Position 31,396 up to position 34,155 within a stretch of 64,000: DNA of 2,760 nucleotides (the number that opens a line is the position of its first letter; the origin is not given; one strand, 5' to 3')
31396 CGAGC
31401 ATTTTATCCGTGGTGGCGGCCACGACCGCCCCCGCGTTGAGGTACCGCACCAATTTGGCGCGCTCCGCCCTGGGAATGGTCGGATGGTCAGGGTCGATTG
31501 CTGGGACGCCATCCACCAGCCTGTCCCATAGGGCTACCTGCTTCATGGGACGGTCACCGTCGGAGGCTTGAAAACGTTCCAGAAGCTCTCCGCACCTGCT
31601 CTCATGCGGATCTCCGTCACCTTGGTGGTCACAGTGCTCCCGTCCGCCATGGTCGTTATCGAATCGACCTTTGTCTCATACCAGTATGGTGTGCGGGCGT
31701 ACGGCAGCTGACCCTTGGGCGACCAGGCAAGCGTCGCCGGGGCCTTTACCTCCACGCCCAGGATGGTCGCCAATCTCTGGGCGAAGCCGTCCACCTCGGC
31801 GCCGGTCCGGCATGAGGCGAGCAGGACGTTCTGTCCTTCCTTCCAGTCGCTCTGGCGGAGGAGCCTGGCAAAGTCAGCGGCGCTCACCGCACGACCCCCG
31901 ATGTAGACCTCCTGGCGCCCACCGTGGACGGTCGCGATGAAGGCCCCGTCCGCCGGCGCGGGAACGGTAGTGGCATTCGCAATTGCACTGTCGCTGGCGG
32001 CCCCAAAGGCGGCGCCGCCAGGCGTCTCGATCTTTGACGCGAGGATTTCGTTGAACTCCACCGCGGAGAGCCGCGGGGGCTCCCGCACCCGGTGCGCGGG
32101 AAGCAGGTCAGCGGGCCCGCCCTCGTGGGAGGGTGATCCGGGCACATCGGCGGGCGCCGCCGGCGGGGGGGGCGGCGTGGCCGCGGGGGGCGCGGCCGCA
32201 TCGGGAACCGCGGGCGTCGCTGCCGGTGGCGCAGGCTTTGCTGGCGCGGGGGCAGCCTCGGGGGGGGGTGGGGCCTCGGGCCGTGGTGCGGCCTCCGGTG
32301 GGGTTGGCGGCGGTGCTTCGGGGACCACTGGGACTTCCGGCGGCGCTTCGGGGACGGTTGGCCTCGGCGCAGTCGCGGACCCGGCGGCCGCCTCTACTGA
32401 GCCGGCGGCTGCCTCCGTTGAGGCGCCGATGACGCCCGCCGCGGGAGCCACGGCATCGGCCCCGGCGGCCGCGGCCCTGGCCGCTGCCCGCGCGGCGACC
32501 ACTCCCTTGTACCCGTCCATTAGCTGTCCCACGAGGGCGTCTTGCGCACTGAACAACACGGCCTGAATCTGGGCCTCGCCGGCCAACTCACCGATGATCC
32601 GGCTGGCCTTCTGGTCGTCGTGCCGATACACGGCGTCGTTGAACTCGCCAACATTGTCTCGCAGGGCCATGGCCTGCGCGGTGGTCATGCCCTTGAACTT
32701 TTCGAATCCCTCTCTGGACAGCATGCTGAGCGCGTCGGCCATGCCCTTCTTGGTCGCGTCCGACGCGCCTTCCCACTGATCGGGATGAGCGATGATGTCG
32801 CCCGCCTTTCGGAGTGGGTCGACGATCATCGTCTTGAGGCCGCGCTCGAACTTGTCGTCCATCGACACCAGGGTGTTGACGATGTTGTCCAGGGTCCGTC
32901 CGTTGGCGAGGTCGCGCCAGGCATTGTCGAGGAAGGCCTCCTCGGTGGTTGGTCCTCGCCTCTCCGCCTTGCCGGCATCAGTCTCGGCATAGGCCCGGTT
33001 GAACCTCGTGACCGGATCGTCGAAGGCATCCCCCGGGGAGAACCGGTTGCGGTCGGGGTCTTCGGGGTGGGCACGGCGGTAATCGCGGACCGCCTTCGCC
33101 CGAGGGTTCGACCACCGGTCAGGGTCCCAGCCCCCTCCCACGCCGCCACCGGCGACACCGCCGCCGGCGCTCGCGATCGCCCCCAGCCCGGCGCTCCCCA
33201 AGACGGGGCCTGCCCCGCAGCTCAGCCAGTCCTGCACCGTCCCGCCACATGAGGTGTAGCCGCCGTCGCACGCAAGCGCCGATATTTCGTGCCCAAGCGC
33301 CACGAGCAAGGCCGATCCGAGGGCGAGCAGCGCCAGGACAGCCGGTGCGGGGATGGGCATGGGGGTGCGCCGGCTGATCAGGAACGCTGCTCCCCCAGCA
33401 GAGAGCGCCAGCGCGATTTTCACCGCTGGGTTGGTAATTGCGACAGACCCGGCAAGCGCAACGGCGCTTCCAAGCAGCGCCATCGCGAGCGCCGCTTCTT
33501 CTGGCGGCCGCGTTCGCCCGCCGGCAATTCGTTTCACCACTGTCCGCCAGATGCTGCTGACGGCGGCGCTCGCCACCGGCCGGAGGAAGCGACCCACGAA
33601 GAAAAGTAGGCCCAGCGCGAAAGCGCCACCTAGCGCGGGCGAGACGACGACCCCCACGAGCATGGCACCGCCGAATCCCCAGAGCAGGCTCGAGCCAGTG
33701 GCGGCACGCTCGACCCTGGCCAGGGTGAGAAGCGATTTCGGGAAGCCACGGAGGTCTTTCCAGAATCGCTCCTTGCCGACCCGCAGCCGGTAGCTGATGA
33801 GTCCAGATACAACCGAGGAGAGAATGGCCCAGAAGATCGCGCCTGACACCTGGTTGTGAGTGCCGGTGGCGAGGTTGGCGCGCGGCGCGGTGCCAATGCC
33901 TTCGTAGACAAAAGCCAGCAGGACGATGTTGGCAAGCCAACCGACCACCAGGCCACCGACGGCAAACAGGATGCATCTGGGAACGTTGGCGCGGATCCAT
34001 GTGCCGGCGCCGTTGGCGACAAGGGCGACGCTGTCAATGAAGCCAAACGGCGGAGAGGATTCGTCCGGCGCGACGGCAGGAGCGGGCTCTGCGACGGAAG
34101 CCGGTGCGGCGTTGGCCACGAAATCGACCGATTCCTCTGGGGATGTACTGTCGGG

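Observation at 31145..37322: Translationally coupled three-gene module resembling a membrane-tethered polymorphic toxin with an immunity gene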

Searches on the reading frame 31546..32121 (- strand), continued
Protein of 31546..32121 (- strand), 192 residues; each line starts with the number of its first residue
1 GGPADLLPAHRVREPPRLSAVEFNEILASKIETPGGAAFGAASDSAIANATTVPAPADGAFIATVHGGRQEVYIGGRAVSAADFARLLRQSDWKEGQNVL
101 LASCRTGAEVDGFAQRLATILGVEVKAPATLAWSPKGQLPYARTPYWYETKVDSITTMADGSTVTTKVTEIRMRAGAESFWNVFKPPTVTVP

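Call 70: fold_search(model_id=the predicted structure, library=pdb)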
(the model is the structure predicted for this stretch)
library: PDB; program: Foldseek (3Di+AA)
matches with E <= 10: 427; with E <= 0.001: 0
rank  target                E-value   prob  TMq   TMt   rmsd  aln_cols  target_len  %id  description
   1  3gcd_A                8.6e-03  0.98  0.34  0.33  11.6       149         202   13  Structure of the V. cholerae RTX cysteine protease domain in complex with an aza-Leucine peptide inhibitor (released 2009-05-26)
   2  4awb_B                3.6e-02  0.84  0.26  0.20   7.6        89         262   10  Crystal structure of active legumain in complex with AAN-CMK (released 2013-06-26)
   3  2e6g_G                4.9e-02  0.30  0.19  0.16  14.6       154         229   14  Crystal structure of the stationary phase survival protein SurE from Thermus thermophilus HB8 in complex with phosphat (released 2007-08-28)
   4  4n6o_A                5.2e-02  0.80  0.26  0.20   7.3        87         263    9  Crystal structure of reduced legumain in complex with cystatin E/M (released 2015-02-11)
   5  3pee_B                7.0e-02  0.41  0.27  0.22  13.7       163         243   10  Structure of the C. difficile TcdB cysteine protease domain (released 2011-02-16)
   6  2e6g_F                8.5e-02  0.18  0.17  0.15  14.3       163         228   11  Crystal structure of the stationary phase survival protein SurE from Thermus thermophilus HB8 in complex with phosphat (released 2007-08-28)
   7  7fqi_C                9.0e-02  0.77  0.27  0.21   5.5        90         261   10  Crystal Structure of human Legumain in complex with (2S)-N-[(1S)-3-amino-1-cyano-3-oxopropyl]-1-[1-[4-[(2,4-difluoroph (released 2023-10-11)
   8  4aw9_A                9.0e-02  0.69  0.26  0.20   7.3        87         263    9  Crystal structure of active legumain in complex with YVAD-CMK (released 2013-06-26)
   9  2e6h_B                9.0e-02  0.21  0.18  0.16  14.8       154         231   14  Crystal structure of E37A mutant of the stationary phase survival protein SurE from Thermus thermophilus HB8 cocrystal (released 2007-08-28)
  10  7fqh_B                1.0e-01  0.80  0.28  0.21   4.7        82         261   11  Crystal Structure of human Legumain in complex with (2S)-N-[(3S)-5-amino-5-oxopent-1-yn-3-yl]-1-[1-[4-(cyclopropylmeth (released 2023-10-11)
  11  7fqh_D                1.2e-01  0.69  0.28  0.21   5.6        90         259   10  Crystal Structure of human Legumain in complex with (2S)-N-[(3S)-5-amino-5-oxopent-1-yn-3-yl]-1-[1-[4-(cyclopropylmeth (released 2023-10-11)
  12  7fqi_B                1.3e-01  0.63  0.26  0.20   7.1        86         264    9  Crystal Structure of human Legumain in complex with (2S)-N-[(1S)-3-amino-1-cyano-3-oxopropyl]-1-[1-[4-[(2,4-difluoroph (released 2023-10-11)
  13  2e6g_C                1.4e-01  0.15  0.17  0.16  14.9       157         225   13  Crystal structure of the stationary phase survival protein SurE from Thermus thermophilus HB8 in complex with phosphat (released 2007-08-28)
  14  5lua_A                1.5e-01  0.72  0.28  0.21   4.7        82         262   11  Crystal structure of human legumain (AEP) in complex with compound 11b (released 2017-03-29)
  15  7fqj_C                1.6e-01  0.57  0.26  0.20   7.3        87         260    9  Crystal Structure of human Legumain in complex with (2S)-N-[(1S)-3-amino-1-cyano-3-oxopropyl]-1-[1-[4-[(2,4-difluoroph (released 2023-10-11)
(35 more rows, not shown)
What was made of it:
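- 31546..32121 (-): B residues 719-910: C-terminal caspase-like (clan CD, DUF4347-related) cysteine peptidase domain. It is the predicted toxin. The catalytic pair is His784 (31924-31926) and Cys822 (31810-31812). Foldseek top hits are MARTX CPD, legumain, TcdB CPD and caspases (call 70).
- On Clan CD (caspase-like) cysteine peptidases / DUF4347 / Tox-Caspase: The Foldseek top hits are all clan CD (3gcd_A prob 0.98, legumain, 3pee_B, caspases), but the best E is 8.6e-3 and TM is at most 0.34 (call 70).
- The Foldseek top hits are all clan CD (call 70).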

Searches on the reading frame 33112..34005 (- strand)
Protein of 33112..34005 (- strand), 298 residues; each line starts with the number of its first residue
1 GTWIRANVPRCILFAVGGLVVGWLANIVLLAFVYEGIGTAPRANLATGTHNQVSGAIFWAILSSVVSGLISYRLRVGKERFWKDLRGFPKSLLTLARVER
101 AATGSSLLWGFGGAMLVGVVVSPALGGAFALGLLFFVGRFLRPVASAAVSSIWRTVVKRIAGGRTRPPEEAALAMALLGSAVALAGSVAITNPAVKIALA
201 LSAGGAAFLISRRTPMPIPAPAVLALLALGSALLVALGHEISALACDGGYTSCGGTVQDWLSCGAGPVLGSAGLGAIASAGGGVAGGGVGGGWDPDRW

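Call 27: find_related_loci(query=A2, collection=genome_contigs, flank=8000)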
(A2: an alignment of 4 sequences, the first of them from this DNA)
Query A2 (298 aa) in genome_contigs; peptide patterns used: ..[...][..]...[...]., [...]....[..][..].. (x = any residue, [..] = any of these).
49 stretches matched a pattern; 4 encode a relative of the query (tblastn E <= 1e-3); 4 distinct loci.
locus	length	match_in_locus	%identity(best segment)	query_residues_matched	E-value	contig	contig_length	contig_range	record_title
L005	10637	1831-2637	38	3-272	3e-49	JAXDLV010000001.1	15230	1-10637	MAG: Chloroflexota bacterium isolate BP_626 scaffold_97, whole genome shotgun sequence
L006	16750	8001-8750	36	3-255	1e-38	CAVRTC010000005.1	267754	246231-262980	MAG: uncultured Actinomycetes bacterium isolate MFD04212.bin.2.162 genome assembly, contig: contig_1744, whole genome sh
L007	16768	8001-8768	34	4-263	1e-35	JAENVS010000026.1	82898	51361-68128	MAG: Frankiaceae bacterium isolate 3_4_m_bin13 c_000002043370, whole genome shotgun sequence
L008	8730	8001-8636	32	3-215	1e-24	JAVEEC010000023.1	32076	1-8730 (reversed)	MAG: Frankiaceae bacterium isolate BP_191 scaffold_960555, whole genome shotgun sequence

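Call 46: search_protein_families(library=pfam, proteins=[L005:1690-4053:+, L006:7986-10868:+, L007:7770-10676:+, L005:4289-5302:+, L006:6760-7845:+], max_evalue=0.1)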
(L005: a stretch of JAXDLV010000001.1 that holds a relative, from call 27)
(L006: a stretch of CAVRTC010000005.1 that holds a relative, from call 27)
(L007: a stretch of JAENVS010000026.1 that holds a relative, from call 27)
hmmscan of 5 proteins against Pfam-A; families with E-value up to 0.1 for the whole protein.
L005:1690-4053:+ (787 aa): 2 families
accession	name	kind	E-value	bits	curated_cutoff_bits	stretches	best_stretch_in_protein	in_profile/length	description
PF00454.33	PI3_PI4_kinase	-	8e-14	52.6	27.1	1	628-685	124-177/241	Phosphatidylinositol 3- and 4-kinase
PF06702.18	Fam20C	-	0.0064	16.6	26.8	1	641-683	90-134/218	Golgi casein kinase, C-terminal, Fam20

L006:7986-10868:+ (960 aa): 3 families
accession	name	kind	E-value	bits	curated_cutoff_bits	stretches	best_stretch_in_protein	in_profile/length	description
PF24227.1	DUF7443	-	0.046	13.8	27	0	589-614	21-46/58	Domain of unknown function (DUF7443)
PF06281.17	VP1_VP3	-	0.05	14.1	25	0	58-76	51-69/73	Structural protein VP1/VP3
PF17470.7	Gp45_2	-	0.074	13.5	28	0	370-402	14-46/58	Phage gene product 45.2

L007:7770-10676:+ (968 aa): 1 family
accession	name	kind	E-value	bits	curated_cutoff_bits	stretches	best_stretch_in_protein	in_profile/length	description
PF25434.1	NUCB1_N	-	0.029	15.1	27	0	516-562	29-72/140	NUCB1-like, N-terminal domain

L005:4289-5302:+ (337 aa): 0 families

L006:6760-7845:+ (361 aa): 0 families

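Call 100: search_dna_similar(query=window:33112-34005:-, collection=plasmids, mode=protein, max_evalue=0.01, max_rows=15)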
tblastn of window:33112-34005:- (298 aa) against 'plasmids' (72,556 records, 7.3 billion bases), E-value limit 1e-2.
No match.

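Call 101: find_related_loci(query=A2, collection=viral_contigs, flank=5000)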
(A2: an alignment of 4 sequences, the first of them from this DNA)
Query A2 (298 aa) in viral_contigs; peptide patterns used: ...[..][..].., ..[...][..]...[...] (x = any residue, [..] = any of these).
42 stretches matched a pattern, but none encodes a relative of the query by tblastn (E <= 1e-3).
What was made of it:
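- Tried and rejected: The module is rare and is not evidently plasmid- or phage-borne (calls 100, 101).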
